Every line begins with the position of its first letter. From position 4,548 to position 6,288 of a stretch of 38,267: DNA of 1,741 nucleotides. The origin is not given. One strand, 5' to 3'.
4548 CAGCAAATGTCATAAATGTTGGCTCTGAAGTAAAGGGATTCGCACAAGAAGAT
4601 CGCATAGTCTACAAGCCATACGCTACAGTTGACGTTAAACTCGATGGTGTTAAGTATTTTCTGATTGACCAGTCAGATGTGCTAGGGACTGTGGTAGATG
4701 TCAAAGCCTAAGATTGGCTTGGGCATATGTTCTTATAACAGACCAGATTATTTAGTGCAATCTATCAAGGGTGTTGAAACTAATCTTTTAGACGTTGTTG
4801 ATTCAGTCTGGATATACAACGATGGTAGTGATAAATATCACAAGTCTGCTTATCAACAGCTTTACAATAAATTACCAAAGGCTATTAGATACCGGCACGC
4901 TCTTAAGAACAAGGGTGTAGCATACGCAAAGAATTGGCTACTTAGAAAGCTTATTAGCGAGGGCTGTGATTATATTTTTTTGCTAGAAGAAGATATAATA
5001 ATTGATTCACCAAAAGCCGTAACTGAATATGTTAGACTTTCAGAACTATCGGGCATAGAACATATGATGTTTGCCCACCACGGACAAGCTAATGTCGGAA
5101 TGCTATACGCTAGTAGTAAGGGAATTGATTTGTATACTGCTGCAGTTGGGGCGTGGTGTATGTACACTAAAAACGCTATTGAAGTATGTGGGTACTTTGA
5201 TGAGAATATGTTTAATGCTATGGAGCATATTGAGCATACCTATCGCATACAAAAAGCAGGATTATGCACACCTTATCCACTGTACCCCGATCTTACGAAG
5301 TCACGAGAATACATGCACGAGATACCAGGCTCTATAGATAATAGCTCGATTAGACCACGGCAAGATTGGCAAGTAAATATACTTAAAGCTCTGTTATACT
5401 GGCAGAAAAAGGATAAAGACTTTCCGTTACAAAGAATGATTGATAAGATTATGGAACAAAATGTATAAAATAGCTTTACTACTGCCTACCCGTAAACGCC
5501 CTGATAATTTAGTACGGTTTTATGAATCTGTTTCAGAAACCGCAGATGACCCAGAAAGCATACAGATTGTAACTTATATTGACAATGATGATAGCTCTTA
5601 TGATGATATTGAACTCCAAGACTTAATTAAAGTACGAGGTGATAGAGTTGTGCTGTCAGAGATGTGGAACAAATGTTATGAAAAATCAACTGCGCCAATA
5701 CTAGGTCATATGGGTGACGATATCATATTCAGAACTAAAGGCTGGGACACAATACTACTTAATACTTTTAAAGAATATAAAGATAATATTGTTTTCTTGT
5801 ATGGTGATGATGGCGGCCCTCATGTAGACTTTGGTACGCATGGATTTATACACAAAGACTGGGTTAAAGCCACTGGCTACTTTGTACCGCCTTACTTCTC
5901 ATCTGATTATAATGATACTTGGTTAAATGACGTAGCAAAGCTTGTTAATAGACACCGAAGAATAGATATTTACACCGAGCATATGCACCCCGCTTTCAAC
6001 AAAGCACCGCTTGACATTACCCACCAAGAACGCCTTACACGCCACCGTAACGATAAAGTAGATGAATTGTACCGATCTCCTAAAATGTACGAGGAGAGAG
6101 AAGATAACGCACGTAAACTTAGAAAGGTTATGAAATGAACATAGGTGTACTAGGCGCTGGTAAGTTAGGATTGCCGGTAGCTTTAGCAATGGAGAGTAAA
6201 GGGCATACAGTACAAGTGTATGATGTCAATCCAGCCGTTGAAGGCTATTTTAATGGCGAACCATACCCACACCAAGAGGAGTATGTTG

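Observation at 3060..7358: Sugar-activation and glycosyltransferase island embedded inside the virion operon, next to a Ser/Thr-rich tail spike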

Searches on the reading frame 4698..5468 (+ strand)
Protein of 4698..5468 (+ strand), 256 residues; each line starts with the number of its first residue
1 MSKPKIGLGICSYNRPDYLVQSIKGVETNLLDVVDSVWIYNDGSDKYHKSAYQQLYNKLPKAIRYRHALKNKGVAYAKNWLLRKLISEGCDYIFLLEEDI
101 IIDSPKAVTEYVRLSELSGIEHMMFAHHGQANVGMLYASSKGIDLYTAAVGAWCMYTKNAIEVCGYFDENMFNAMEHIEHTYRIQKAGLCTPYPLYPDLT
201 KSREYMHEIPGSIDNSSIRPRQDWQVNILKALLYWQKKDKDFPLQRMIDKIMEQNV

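Call 3: search_protein_families(library=pfam, proteins=[window:4698-5468:+], max_evalue=0.1)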
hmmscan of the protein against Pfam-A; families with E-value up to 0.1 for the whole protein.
window:4698-5468:+ (256 aa): 3 families
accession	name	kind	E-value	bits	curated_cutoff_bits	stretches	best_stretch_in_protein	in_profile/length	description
PF00535.33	Glycos_transf_2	-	3.5e-06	27.5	23.3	1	10-103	4-92/168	Glycosyl transferase family 2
PF20691.3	TAGT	-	0.0012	19.2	27.5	1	44-102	37-94/205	TET-Associated Glycosyltransferase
PF20276.3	CTD1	-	0.025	14.6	25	1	24-75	16-66/243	C-terminal domain 1 of the ABC-three component (ABC-3C) systems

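Call 4: search_protein_families(library=phrogs, proteins=[window:4698-5468:+], max_evalue=0.01)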
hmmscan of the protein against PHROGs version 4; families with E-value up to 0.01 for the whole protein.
window:4698-5468:+ (256 aa): 2 families
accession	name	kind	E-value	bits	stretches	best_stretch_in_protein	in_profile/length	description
phrog_2456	-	moron, auxiliary metabolic gene and host takeover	1.4e-26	94.5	1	4-216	3-208/239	glycosyltransferase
phrog_1579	-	moron, auxiliary metabolic gene and host takeover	9.6e-15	55.6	1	4-240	20-242/482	glycosyltransferase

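Call 12: search_solved_structures(query=window:4698-5468:+, max_evalue=1)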
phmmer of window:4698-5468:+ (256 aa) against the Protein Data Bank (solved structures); distinct sequences matched with E-value up to 1: 1.
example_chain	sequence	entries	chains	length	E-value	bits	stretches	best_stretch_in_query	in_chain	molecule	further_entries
1mjh_A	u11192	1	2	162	0.43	13.3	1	64-136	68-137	PROTEIN (ATP-BINDING DOMAIN OF PROTEIN MJ0577)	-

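Call 31: search_dna_similar(query=window:4698-5468:+, collection=phages, mode=protein, max_rows=25, max_evalue=0.001)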
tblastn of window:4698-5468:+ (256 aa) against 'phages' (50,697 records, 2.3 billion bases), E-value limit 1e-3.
Records with a match: 417; places in all: 417; records where one place covers at least 80% of the query: 282.
Best place of each record, by identity: <60% 417.
By first word of the organism name: Mycobacterium 282; Escherichia 96; Klebsiella 10; Serratia 7; Campylobacter 5; Gordonia 3; Phapecoctavirus 3; Justusliebigvirus 3; Mycolicibacterium 2; Cronobacter 2; and 4 more.
By host as written in the record: Mycobacterium smegmatis mc2 155 194; Mycobacterium smegmatis mc#155 35; Escherichia coli 25; - 16; Escherichia coli K-12 MG1655 16; Mycobacterium smegmatis mc2155 11; Mycobacterium smegmatius mc2 155 10; Klebsiella pneumoniae 9; and 59 more.
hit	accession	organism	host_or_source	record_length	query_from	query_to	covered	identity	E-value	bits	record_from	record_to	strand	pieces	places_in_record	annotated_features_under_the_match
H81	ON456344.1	Mycobacterium phage Mikro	Mycobacterium smegmatis mc2 155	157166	5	242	93%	27.0%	9e-8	58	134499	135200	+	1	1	234: glycosyltransferase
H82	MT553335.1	Mycobacterium phage Ronan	Mycobacterium smegmatis mc2155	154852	5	242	93%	27.0%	1e-7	58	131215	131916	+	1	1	236: glycosyltransferase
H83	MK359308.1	Mycobacterium phage Shaqnato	Mycobacterium smegmatis mc2 155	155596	5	242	93%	27.0%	1e-7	58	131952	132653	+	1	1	231: glycosyltransferase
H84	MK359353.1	Mycobacterium phage BadAgartude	Mycobacterium smegmatis mc2 155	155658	5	242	93%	27.0%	1e-7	58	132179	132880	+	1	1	234: glycosyltransferase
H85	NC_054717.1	Mycobacterium phage CharlieB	Mycobacterium smegmatis mc2 155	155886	5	242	93%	27.0%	1e-7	58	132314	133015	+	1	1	glycosyltransferase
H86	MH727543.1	Mycobacterium phage CharlieB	Mycobacterium smegmatis mc2 155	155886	5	242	93%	27.0%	1e-7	58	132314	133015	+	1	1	glycosyltransferase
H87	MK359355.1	Mycobacterium phage Sprinklers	Mycobacterium smegmatis mc2 155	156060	5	242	93%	27.0%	1e-7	58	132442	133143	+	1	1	238: glycosyltransferase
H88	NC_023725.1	Mycobacterium phage Nappy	Mycobacterium smegmatis mc2 155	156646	5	242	93%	27.0%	1e-7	58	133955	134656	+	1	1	239: glycosyltransferase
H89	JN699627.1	Mycobacterium phage Nappy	Mycobacterium smegmatis mc2 155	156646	5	242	93%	27.0%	1e-7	58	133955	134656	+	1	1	239: glycosyltransferase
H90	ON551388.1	Mycolicibacterium phage Kashi_SSH1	Mycolicibacterium smegmatis MC2 155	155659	5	242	93%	27.0%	1e-7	58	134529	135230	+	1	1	glycosyltransferase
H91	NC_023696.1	Mycobacterium phage Dandelion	Mycobacterium smegmatis mc2 155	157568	5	242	93%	27.0%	1e-7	58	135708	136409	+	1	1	246: glycosyltransferase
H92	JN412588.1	Mycobacterium phage Dandelion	Mycobacterium smegmatis mc2 155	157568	5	242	93%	27.0%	1e-7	58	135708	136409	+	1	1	246: glycosyltransferase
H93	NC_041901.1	Mycobacterium phage Lukilu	Mycobacterium smegmatis mc2 155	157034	5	242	93%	26.9%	3e-7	57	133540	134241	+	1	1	glycosyltransferase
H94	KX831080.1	Mycobacterium phage Lukilu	Mycobacterium smegmatis mc2 155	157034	5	242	93%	26.9%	3e-7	57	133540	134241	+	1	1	glycosyltransferase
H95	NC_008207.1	Mycobacterium phage Catera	Mycobacterium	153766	5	242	93%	26.7%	9e-8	58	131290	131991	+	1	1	glycosyltransferase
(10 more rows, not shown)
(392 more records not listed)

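Call 53: search_protein_families(library=ncbifam, proteins=[window:4698-5468:+], max_evalue=0.01)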
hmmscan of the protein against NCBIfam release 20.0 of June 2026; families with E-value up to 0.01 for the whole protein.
window:4698-5468:+ (256 aa): 3 families
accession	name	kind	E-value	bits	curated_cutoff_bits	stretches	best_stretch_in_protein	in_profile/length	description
TIGR01556.1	rhamnosyltran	subfamily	4.5e-06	26.1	200.55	0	62-103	46-87/281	rhamnosyltransferase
TIGR03937.1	PgaC_IcaA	equivalog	0.0002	20.4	422.3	0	3-104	44-140/407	poly-beta-1,6-N-acetyl-D-glucosamine synthase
NF041875.1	EPS_EpsD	equivalog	0.0014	18.1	370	0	10-109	5-98/325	exopolysaccharide biosynthesis glycosyltransferase EpsD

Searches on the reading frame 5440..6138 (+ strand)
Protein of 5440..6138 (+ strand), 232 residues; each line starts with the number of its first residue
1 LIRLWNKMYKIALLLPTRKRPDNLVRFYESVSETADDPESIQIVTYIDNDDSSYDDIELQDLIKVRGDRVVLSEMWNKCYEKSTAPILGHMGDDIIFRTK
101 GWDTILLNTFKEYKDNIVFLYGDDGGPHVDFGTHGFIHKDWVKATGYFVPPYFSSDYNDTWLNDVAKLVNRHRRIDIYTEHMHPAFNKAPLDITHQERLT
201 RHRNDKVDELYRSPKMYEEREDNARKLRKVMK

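Call 3: search_protein_families(library=pfam, proteins=[window:5440-6138:+], max_evalue=0.1)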
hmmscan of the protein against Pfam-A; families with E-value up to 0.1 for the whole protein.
window:5440-6138:+ (232 aa): 0 families

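Call 4: search_protein_families(library=phrogs, proteins=[window:5440-6138:+], max_evalue=0.01)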
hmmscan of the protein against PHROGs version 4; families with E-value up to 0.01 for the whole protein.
window:5440-6138:+ (232 aa): 2 families
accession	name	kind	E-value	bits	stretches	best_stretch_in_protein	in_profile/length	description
phrog_14945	-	moron, auxiliary metabolic gene and host takeover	6.1e-36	125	1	10-207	5-197/218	glycosyltransferase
phrog_2675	-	other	1.9e-10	40.9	1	8-203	1-209/599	DNA methyltransferase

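Call 13: search_solved_structures(query=window:5440-6138:+, max_evalue=1)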
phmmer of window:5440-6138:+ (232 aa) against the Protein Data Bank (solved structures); distinct sequences matched with E-value up to 1: 2.
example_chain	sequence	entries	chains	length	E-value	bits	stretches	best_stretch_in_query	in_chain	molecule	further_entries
5yzm_A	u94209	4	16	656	0.59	12.6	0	114-163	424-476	Acyl-peptide hydrolase, putative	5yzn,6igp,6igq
5yzo_A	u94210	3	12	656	0.59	12.6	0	114-163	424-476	Acyl-peptide hydrolase, putative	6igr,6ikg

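Call 32: search_dna_similar(query=window:5440-6138:+, collection=phages, mode=protein, max_rows=25, max_evalue=0.001)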
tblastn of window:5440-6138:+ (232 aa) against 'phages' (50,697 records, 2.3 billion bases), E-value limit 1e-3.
Records with a match: 68; places in all: 68; records where one place covers at least 80% of the query: 59.
Best place of each record, by identity: <60% 68.
By first word of the organism name: Streptomyces 63; Pelagibacter 2; Actinoplanes 2; Arthrobacter 1.
By host as written in the record: Streptomyces griseus ATCC 10137 26; Streptomyces lividans JI 1326 15; Streptomyces viridochromogenes DSM40736 6; Streptomyces sanglieri UNT16F27A 4; Streptomyces mirabilis NRRL B-2400 3; - 3; Streptomyces griseofuscus ATCC 23916 3; Candidatus Pelagibacter ubique HTCC1062 2; and 4 more.
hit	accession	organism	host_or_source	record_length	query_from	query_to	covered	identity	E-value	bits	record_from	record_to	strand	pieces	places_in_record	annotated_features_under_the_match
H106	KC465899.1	Pelagibacter phage HTVC008M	Candidatus Pelagibacter ubique HTCC1062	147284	11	225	93%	31.0%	4e-20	94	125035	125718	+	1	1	hypothetical protein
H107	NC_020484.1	Pelagibacter phage HTVC008M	Candidatus Pelagibacter ubique HTCC1062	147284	11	225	93%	31.0%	4e-20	94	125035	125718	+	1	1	glycosyltransferase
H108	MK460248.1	Streptomyces phage Teutsch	Streptomyces griseus ATCC 10137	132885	10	197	81%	31.8%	1e-11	69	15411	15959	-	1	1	35: glycosyltransferase | 36: glycosyltransferase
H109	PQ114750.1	Streptomyces phage Larnav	Streptomyces lividans JI 1326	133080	10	197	81%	31.8%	1e-11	69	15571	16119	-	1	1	36: glycosyltransferase | 37: glycosyltransferase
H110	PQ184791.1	Streptomyces phage Lululemon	Streptomyces lividans JI 1326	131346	10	197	81%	31.8%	1e-11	69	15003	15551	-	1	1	35: glycosyltransferase | 36: glycosyltransferase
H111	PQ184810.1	Streptomyces phage PacManQ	Streptomyces lividans JI 1326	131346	10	197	81%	31.8%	1e-11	69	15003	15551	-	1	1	35: glycosyltransferase | 36: glycosyltransferase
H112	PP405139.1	Streptomyces phage Cursive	Streptomyces lividans JI 1326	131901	10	197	81%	31.8%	1e-11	69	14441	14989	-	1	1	34: glycosyltransferase | 35: glycosyltransferase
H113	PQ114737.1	Streptomyces phage BlueOtter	Streptomyces lividans JI 1326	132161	10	197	81%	31.8%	1e-11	69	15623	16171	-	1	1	36: glycosyltransferase | 37: glycosyltransferase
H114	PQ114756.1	Streptomyces phage HangryHippo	Streptomyces lividans JI 1326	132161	10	197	81%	31.8%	1e-11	69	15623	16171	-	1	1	36: glycosyltransferase | 37: glycosyltransferase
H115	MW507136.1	Streptomyces phage Cross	Streptomyces sanglieri UNT16F27A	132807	10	197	81%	31.8%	1e-11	69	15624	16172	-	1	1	36: glycosyltransferase | 37: glycosyltransferase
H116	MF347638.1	Streptomyces phage Peebs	Streptomyces lividans JI 1326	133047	10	197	81%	31.8%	1e-11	69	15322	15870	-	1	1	glycosyltransferase (x2)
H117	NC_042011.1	Streptomyces phage Peebs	Streptomyces lividans JI 1326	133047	10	197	81%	31.8%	1e-11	69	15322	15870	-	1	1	glycosyltransferase (x2)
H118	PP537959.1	Streptomyces phage Leo04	Streptomyces lividans JI 1326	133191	10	197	81%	31.8%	1e-11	69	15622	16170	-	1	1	36: glycosyltransferase | 37: glycosyltransferase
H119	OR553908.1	Streptomyces phage Watermoore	Streptomyces lividans JI 1326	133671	10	197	81%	31.8%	1e-11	69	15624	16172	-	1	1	36: glycosyltransferase | 37: glycosyltransferase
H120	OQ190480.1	Streptomyces phage Pepperwood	Streptomyces lividans JI 1326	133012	10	197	81%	31.8%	1e-11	69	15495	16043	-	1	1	36: glycosyltransferase | 37: glycosyltransferase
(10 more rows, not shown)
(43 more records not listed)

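Call 34: get_annotated_region(hit=H106, flank=9000)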
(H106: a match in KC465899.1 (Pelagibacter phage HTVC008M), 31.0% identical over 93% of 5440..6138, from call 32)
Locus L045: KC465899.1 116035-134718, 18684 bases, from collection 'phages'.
description: Pelagibacter phage HTVC008M, complete genome.
organism: Pelagibacter phage HTVC008M (NCBI taxid 1283076)
taxonomy: Viruses; Duplodnaviria; Heunggongvirae; Uroviricota; Caudoviricetes; Kyanoviridae
host: Candidatus Pelagibacter ubique HTCC1062; source: -; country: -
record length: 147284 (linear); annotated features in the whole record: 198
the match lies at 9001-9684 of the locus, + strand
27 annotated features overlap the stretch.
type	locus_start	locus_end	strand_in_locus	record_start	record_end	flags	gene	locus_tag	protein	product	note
CDS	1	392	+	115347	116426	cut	-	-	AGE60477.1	hypothetical protein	-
CDS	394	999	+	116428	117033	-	-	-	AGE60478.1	hypothetical protein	-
CDS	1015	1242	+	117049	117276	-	-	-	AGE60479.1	hypothetical protein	-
CDS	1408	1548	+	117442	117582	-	-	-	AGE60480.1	hypothetical protein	-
CDS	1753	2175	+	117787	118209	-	-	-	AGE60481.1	hypothetical protein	-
CDS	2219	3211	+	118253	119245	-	-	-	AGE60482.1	DNA primase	-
CDS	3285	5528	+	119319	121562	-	-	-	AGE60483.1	ribonucleotide reductase class Ia alpha subunit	-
CDS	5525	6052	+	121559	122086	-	-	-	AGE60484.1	hypothetical protein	-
CDS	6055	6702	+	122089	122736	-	-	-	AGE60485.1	PurM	phosphoribosylaminoimidazole synthetase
CDS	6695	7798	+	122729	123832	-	-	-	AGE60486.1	ribonucleotide reductase class Ia beta subunit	-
CDS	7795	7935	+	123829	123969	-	-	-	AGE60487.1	hypothetical protein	-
CDS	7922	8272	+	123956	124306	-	-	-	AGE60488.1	hypothetical protein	-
CDS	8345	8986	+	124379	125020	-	-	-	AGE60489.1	hypothetical protein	-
CDS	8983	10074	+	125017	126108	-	-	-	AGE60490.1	hypothetical protein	-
CDS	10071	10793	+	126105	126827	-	-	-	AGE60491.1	hypothetical protein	-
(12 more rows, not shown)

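Call 41: find_homologous_proteins(query=window:5461-6138:+, max_evalue=0.00001)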
Query window:5461-6138:+ (225 aa): 763 proteins with E <= 0.00001 among 826 candidates; the best 120 are listed.
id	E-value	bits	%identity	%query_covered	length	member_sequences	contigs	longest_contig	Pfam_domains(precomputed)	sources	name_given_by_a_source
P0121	5.0e-152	522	100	100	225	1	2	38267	-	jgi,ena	-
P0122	7.8e-123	426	81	99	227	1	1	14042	-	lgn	-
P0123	1.2e-110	386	73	98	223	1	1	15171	PF00535.33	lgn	-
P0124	1.6e-104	366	69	98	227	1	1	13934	-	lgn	-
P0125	3.1e-104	365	70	98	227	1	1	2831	PF00535.33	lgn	-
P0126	8.0e-103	361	71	98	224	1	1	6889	-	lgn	-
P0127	7.3e-102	358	67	99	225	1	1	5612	-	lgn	-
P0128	1.4e-100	353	65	99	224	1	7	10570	-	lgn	-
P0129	1.2e-99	350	66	99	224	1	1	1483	PF00535.33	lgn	-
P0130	7.4e-99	348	67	99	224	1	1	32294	PF00535.33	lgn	-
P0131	3.8e-97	342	66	98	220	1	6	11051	-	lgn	-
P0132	5.9e-97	342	67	98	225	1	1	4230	-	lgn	-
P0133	1.0e-95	338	66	98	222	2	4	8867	-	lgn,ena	-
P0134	1.1e-95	337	63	98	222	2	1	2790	PF00535.33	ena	-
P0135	8.1e-95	335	64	100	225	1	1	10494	PF00535.33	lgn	-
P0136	2.2e-93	330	61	99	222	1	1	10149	PF00535.33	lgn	-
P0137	2.7e-92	326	63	99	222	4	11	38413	PF00535.33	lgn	-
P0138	8.5e-92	325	61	98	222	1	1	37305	PF00535.33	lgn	-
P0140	6.7e-91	322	63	98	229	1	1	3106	PF00535.33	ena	-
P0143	1.6e-87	311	61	98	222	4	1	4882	PF00535.33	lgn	-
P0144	1.8e-87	311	61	99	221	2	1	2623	PF00535.33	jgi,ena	jgi:glycosyltransferase involved in cell wall biosynthesis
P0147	6.9e-86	305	59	98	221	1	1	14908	PF00535.33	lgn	-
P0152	1.4e-83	298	60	98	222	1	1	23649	PF00535.33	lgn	-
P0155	1.2e-82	295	58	99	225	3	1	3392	PF00535.33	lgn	-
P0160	1.7e-81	291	60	99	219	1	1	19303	PF00535.33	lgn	-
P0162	3.3e-81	290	56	99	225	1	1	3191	PF00535.33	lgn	-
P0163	4.7e-81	290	56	98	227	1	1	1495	PF00535.33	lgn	-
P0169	1.5e-79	285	57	99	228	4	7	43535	PF00535.33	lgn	-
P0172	2.4e-79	284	58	98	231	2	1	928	PF00535.33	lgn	-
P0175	1.3e-78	282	57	99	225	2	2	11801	PF00535.33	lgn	-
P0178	2.4e-78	281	57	99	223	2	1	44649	PF00535.33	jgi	jgi:glycosyltransferase involved in cell wall biosynthesis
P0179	5.3e-78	280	56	98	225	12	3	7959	PF00535.33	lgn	-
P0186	1.7e-77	278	56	99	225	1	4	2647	PF00535.33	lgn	-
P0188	2.0e-77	278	56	98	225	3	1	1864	PF00535.33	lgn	-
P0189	3.1e-77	277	57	99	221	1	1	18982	PF00535.33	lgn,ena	-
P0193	4.7e-77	276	57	99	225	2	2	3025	PF00535.33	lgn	-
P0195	8.1e-77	276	56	98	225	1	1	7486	PF00535.33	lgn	-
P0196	1.3e-76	275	56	98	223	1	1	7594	PF00535.33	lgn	-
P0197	1.3e-76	275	57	99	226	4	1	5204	PF00535.33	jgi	-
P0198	1.8e-76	275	54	99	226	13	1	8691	PF00535.33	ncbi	-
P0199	2.0e-76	274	56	98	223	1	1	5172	PF00535.33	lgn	-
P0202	4.8e-76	273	57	99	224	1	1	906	PF00535.33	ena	-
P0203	5.4e-76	273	55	98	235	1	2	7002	PF00535.33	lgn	-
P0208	3.8e-75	270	54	99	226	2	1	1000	PF00535.33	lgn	-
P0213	3.2e-74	267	55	98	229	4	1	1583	PF00535.33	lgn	-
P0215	6.6e-74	266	52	98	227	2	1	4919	PF00535.33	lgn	-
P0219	2.2e-73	264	53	99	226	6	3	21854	PF00535.33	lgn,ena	-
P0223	4.6e-73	263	54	100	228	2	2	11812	PF00535.33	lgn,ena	-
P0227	5.5e-73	263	56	98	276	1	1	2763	PF00535.33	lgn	-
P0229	9.8e-73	262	53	99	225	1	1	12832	PF00535.33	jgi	jgi:glycosyltransferase involved in cell wall biosynthesis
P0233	2.2e-72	261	52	99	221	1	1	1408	PF00535.33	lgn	-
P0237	4.8e-72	260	54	98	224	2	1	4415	PF00535.33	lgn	-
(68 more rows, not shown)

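Call 53: search_protein_families(library=ncbifam, proteins=[window:5461-6138:+], max_evalue=0.01)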
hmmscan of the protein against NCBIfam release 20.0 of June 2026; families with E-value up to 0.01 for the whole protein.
window:5461-6138:+ (225 aa): 0 families
